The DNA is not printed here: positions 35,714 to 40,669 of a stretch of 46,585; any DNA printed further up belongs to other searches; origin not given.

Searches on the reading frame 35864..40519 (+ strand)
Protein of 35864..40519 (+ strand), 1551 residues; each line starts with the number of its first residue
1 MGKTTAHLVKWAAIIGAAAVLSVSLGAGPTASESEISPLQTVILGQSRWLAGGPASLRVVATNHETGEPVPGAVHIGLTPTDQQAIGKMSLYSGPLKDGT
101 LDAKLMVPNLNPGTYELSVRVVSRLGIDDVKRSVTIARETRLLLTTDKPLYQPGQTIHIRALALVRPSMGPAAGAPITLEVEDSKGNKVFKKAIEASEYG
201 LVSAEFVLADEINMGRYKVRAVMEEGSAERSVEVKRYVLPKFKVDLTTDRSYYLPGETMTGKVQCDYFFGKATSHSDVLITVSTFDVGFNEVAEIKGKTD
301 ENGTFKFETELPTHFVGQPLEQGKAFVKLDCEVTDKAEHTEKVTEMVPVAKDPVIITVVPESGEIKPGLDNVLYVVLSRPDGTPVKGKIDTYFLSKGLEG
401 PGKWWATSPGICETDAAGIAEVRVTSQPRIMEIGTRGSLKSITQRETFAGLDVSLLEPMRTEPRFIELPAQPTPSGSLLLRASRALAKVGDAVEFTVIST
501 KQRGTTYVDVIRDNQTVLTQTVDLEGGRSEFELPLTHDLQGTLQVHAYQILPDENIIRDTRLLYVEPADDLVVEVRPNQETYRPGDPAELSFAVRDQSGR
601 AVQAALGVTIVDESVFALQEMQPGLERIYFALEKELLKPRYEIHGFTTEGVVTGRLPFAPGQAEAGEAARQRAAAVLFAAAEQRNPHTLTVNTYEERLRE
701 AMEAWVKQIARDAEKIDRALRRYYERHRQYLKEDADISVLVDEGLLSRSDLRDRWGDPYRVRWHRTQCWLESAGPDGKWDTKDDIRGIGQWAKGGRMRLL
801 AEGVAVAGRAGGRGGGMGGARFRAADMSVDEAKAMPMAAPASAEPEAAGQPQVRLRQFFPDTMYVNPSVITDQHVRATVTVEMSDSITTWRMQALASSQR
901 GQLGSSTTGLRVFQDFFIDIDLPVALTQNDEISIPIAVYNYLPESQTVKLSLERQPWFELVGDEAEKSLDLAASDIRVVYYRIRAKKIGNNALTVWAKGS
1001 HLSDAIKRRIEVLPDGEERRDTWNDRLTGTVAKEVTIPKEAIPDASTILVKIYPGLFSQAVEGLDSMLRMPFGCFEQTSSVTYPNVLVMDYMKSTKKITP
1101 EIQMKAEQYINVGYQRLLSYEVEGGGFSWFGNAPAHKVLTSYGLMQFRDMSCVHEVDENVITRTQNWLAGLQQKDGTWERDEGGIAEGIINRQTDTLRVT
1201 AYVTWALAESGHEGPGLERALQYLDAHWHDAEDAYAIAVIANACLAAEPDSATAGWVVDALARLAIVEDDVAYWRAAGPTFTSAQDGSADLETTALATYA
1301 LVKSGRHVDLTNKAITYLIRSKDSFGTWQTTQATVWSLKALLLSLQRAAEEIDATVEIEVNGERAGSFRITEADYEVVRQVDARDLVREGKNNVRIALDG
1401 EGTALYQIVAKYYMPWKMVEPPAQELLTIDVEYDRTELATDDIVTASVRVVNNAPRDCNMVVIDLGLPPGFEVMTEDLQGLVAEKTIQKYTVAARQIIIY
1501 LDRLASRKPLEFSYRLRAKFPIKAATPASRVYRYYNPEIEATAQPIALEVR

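Call 5: search_protein_families(library=pfam, proteins=[window:35864-40519:+], max_evalue=0.001)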
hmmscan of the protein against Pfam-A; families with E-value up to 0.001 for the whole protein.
window:35864-40519:+ (1551 aa): 7 families
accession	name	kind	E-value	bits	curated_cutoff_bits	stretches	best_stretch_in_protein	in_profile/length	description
PF07678.20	TED_complement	-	6.1e-46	157.4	22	1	1058-1341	13-309/312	A-macroglobulin TED domain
PF01835.25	MG2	-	1.1e-26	93.4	32.8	1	142-230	2-92/96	MG2 domain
PF00207.28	A2M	-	6e-20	71.3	21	1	867-951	6-91/92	Alpha-2-macroglobulin family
PF07677.20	A2M_recep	-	5.4e-17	62.7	21.7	1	1458-1543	3-92/95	A-macroglobulin receptor binding domain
PF07703.20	A2M_BRD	-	4.1e-14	53.5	22.7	1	482-618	5-140/140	Alpha-2-macroglobulin bait region domain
PF17791.7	MG3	-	1.1e-06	29.3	23.1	1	236-308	1-74/84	Macroglobulin domain MG3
PF17973.7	bMG10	-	0.00056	20.5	26.2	0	1438-1538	24-131/131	Bacterial Alpha-2-macroglobulin MG10 domain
